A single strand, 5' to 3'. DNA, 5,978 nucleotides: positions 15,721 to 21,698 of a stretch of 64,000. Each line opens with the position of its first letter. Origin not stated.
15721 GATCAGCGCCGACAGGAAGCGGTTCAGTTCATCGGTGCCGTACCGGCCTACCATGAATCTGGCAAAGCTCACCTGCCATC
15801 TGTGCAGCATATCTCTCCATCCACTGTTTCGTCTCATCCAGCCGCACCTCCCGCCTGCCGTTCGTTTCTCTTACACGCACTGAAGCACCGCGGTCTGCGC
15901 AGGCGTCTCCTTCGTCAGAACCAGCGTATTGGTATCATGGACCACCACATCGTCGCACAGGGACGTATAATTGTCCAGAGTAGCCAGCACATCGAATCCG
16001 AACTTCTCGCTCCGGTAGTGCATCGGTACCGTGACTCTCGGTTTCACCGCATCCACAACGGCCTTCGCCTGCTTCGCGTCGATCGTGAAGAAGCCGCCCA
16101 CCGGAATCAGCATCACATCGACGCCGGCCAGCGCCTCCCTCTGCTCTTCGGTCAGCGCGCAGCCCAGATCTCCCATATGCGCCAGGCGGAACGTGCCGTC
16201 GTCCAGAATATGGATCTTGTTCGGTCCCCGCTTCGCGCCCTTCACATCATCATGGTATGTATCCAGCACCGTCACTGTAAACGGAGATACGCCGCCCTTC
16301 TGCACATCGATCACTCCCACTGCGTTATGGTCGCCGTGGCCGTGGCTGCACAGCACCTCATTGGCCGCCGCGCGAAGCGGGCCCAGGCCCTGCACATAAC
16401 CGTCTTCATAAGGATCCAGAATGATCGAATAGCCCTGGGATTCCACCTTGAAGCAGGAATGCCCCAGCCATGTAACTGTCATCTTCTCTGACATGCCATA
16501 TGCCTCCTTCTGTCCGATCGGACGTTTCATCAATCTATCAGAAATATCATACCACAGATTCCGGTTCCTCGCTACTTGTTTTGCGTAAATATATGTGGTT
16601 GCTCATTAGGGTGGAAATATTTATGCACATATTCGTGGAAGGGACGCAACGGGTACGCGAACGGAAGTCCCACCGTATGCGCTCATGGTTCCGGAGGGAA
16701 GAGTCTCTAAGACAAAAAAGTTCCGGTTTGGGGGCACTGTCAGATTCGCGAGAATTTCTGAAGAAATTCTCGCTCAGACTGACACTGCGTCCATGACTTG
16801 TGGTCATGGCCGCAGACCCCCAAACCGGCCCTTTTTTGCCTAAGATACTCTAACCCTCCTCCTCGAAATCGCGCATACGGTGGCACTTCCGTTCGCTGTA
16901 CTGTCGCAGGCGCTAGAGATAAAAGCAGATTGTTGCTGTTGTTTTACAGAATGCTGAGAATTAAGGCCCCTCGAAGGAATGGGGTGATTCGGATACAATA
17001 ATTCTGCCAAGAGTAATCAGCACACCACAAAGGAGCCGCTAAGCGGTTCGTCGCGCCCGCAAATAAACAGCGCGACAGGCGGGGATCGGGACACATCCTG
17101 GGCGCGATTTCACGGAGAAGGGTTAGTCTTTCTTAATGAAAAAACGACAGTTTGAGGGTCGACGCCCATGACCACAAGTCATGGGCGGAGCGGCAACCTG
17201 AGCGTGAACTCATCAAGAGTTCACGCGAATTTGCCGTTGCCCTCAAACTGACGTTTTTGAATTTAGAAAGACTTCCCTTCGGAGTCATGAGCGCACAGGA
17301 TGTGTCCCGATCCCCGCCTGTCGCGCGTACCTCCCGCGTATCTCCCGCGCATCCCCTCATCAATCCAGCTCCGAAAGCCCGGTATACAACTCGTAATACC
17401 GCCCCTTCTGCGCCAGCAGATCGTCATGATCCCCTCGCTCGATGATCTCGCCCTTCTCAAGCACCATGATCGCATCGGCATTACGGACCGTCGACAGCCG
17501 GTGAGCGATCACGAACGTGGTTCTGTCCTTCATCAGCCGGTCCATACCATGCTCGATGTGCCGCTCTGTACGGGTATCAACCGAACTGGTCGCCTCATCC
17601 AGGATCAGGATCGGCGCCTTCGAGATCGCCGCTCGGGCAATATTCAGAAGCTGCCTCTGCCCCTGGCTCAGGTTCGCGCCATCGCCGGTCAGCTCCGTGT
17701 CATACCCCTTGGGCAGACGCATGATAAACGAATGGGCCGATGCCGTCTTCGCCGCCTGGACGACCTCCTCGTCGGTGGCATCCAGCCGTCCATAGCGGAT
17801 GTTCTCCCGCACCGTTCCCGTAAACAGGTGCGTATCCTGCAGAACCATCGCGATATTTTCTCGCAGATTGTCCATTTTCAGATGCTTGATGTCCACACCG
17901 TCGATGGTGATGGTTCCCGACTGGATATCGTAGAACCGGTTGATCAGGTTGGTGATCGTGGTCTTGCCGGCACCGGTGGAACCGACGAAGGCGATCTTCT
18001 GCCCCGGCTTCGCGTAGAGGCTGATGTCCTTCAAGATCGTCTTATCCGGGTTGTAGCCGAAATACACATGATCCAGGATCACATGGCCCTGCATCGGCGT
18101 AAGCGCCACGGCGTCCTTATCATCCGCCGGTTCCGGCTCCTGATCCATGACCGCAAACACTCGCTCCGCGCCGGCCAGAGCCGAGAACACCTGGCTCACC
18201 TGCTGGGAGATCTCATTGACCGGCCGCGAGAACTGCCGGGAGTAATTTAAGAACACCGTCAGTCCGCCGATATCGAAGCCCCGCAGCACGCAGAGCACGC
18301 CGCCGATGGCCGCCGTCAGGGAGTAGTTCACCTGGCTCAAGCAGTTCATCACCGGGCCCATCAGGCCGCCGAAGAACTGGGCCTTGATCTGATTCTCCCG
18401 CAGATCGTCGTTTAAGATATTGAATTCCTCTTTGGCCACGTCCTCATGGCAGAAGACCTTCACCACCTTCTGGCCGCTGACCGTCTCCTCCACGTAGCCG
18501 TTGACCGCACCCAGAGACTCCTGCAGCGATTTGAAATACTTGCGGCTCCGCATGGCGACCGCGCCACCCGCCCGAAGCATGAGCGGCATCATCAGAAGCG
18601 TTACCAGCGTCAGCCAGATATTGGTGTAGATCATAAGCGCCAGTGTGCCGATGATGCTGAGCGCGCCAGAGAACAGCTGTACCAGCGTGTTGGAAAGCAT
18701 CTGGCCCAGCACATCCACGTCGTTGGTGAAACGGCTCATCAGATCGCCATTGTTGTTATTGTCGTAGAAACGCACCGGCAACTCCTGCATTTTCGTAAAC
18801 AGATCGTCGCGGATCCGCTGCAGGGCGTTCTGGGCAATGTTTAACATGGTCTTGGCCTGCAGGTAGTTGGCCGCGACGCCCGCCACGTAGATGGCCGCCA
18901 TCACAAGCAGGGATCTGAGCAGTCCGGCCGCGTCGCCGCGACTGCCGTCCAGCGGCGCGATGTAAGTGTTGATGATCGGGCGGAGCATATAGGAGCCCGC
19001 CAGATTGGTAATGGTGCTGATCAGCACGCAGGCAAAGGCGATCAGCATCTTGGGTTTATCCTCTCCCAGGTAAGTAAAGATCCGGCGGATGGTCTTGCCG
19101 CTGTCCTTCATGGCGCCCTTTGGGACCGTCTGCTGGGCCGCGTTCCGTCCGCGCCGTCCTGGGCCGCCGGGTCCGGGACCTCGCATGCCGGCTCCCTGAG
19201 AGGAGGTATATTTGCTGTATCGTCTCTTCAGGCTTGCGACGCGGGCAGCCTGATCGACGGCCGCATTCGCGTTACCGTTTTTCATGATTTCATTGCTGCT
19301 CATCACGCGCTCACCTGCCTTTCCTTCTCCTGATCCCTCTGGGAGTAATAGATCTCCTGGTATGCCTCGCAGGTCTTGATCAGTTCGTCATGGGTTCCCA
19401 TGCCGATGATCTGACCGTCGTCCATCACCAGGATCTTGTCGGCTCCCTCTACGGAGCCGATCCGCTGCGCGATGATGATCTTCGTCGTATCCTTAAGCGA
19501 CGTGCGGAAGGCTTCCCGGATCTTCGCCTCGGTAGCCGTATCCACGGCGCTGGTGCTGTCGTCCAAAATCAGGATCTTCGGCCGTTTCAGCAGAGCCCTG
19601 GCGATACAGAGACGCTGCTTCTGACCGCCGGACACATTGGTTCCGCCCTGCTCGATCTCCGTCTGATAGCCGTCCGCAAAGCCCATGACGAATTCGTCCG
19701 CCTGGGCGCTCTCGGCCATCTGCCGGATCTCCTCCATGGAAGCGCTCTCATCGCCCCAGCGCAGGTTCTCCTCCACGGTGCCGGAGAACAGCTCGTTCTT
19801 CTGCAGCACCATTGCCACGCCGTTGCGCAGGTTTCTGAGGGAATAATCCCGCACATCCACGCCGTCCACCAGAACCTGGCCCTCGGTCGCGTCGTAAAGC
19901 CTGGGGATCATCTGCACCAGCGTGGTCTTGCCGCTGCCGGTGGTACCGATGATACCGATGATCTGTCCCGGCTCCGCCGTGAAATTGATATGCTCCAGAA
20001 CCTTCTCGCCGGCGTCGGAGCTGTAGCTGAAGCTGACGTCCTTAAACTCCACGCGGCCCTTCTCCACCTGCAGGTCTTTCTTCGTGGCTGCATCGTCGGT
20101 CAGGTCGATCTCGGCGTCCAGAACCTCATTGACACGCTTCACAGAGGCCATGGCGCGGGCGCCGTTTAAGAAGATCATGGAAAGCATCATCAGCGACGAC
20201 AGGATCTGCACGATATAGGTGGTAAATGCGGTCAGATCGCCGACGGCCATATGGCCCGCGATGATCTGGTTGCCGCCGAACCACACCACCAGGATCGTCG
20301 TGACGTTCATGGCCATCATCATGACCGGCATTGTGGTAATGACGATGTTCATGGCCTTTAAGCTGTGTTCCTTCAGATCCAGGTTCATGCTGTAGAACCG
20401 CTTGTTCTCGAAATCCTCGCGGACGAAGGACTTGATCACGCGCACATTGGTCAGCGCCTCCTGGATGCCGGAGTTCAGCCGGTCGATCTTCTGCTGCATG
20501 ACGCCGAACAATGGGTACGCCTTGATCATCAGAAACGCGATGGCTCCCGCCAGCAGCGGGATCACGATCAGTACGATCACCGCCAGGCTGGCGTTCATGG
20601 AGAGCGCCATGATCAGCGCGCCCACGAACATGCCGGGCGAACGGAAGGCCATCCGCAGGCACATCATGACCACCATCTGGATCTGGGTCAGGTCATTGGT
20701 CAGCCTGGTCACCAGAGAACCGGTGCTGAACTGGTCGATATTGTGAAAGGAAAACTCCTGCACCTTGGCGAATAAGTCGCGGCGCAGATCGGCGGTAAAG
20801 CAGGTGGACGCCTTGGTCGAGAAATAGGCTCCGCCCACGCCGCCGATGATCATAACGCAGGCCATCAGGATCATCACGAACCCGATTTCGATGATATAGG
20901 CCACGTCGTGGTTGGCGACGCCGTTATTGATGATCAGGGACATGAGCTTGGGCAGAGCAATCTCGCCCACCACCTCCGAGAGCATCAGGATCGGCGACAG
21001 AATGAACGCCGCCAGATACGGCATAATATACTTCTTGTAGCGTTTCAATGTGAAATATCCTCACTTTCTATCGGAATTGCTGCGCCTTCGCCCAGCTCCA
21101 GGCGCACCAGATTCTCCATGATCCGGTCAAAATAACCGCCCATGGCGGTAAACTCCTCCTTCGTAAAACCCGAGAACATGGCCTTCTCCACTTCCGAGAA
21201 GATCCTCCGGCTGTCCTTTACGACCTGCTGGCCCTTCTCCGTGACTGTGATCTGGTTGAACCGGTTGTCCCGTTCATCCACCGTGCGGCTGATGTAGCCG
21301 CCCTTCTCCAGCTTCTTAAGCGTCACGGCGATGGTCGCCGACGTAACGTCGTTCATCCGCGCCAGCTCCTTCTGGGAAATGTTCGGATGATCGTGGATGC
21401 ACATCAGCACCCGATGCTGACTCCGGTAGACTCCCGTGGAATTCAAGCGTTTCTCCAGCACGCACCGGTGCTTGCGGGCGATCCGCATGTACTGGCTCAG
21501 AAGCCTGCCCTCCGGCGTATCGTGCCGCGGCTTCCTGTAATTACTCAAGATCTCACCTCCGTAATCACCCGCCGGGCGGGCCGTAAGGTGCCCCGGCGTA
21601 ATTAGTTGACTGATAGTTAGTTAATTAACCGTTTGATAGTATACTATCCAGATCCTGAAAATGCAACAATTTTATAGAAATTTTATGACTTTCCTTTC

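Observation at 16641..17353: Paired T-shaped hairpin element (A+B) present twice in inverted orientation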

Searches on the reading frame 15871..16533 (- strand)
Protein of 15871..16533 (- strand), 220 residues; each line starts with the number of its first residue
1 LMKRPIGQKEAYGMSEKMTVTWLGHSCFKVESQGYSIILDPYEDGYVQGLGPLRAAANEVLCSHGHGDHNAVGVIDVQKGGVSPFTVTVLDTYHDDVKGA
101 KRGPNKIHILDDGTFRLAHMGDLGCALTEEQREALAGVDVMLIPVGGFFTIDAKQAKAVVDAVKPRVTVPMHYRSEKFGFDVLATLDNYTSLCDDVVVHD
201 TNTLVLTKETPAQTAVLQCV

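Call 8: search_protein_families(library=pfam, proteins=[window:15871-16533:-])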
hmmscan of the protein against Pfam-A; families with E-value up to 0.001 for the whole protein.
window:15871-16533:- (220 aa): 2 families
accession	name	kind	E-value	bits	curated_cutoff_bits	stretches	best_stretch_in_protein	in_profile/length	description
PF13483.12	Lactamase_B_3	-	2.8e-36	125.3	24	1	19-172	1-160/160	Beta-lactamase superfamily domain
PF12706.13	Lactamase_B_2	-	1.2e-09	38.5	27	1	85-173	103-200/200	Beta-lactamase superfamily domain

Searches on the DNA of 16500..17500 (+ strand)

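Call 9: search_rna_families(source=window, start=16500, end=17500, threshold=evalue, max_evalue=10)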
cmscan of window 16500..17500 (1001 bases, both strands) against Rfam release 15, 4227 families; matches with E-value up to 10: 4.
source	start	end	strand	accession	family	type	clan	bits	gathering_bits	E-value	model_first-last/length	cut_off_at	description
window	17087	17310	+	RF04160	MIR868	Gene; miRNA;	-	25.4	200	0.015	1-194/194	no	MIR868 microRNA precursor family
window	16971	17051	+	RF02236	asX2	Gene; sRNA;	-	16.6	70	2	1-87/87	no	Xanthomonas sRNA asX2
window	16879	17030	+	RF02047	Sphinx_2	Gene; lncRNA;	-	13.5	34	8.1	1-158/158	no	Sphinx conserved region 2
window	16511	16541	-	RF01128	sR43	Gene; snRNA; snoRNA; CD-box;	-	11.2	45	6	25-56/56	no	Small nucleolar RNA sR42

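Call 73: search_dna_similar(query=window:16620-17355:+, collection=plasmids, mode=distant, max_rows=8)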
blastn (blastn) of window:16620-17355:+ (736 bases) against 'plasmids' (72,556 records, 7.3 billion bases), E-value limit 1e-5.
No match.

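Call 74: search_dna_similar(query=window:16620-17355:+, collection=phages, mode=distant, max_rows=8)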
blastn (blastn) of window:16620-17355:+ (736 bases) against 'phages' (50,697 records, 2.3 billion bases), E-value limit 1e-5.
No match.

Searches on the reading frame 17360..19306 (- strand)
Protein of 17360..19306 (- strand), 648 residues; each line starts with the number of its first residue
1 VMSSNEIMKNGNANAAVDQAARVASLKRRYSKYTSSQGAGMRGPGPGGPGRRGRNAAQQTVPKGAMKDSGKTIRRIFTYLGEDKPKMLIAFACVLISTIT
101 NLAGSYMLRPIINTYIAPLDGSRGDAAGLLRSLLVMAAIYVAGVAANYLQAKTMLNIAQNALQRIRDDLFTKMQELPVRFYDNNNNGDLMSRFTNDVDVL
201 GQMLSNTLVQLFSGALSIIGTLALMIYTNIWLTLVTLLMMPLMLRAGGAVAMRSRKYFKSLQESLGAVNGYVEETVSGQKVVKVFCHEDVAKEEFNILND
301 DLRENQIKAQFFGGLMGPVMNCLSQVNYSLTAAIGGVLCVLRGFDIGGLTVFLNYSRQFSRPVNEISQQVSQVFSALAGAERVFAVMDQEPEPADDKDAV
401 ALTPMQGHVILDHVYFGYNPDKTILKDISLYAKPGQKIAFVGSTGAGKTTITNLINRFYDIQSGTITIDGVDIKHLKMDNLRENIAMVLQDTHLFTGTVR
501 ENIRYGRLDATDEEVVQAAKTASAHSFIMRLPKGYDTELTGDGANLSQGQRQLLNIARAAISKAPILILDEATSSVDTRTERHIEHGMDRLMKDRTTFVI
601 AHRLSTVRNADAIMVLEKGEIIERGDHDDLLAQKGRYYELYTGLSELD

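Call 8: search_protein_families(library=pfam, proteins=[window:17360-19306:-])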
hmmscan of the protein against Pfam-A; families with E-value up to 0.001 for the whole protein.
window:17360-19306:- (648 aa): 3 families
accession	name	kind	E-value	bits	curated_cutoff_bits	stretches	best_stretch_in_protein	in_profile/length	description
PF00664.28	ABC_membrane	-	4.4e-55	187.7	28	1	87-363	1-274/274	ABC transporter transmembrane region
PF00005.33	ABC_tran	-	1.2e-31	110.6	25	1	425-574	1-137/137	ABC transporter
PF02463.25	SMC_N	-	3.4e-06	27.1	40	1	466-616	111-211/220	RecF/RecN/SMC N terminal domain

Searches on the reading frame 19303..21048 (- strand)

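Call 8: search_protein_families(library=pfam, proteins=[window:19303-21048:-])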
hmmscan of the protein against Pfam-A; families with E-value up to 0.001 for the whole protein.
window:19303-21048:- (581 aa): 4 families
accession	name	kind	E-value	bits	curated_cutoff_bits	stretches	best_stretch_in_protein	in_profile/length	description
PF00664.28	ABC_membrane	-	8.7e-42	144.1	28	1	16-285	2-273/274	ABC transporter transmembrane region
PF00005.33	ABC_tran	-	1.3e-33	117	25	1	351-500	1-137/137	ABC transporter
PF00931.28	NB-ARC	-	0.00048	19.9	23.5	0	348-390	6-47/248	NB-ARC domain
PF13401.12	AAA_22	-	0.00084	20.1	27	0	362-447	6-81/130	AAA domain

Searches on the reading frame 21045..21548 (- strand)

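Call 8: search_protein_families(library=pfam, proteins=[window:21045-21548:-])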
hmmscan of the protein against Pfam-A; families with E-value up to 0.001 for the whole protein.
window:21045-21548:- (167 aa): 8 families
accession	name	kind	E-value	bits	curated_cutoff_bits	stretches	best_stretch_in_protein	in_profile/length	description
PF01047.28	MarR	-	1.9e-15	56.9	24.6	1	42-96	3-57/59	MarR family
PF12802.13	MarR_2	-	1.7e-12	47.7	27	1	39-96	2-60/61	MarR family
PF22381.2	Staph_reg_Sar_Rot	-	5.9e-07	29.9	27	1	46-112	18-84/85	Transcriptional regulator SarA/Rot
PF13412.12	HTH_24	-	7.2e-07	29.1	21.9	1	44-86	5-47/48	Winged helix-turn-helix DNA-binding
PF13463.12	HTH_27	-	5.7e-06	26.9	22.2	1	42-106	3-68/68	Winged helix DNA-binding domain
PF13601.12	HTH_34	-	3.5e-05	24.3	27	1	54-112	12-71/80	Winged helix DNA-binding domain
PF13545.12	HTH_Crp_2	-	0.00032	21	27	0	56-88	22-55/70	Crp-like helix-turn-helix domain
PF25213.1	HVO_A0261_N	-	0.00038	20.7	35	1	45-123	14-84/86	HVO_A0261 N-terminal domain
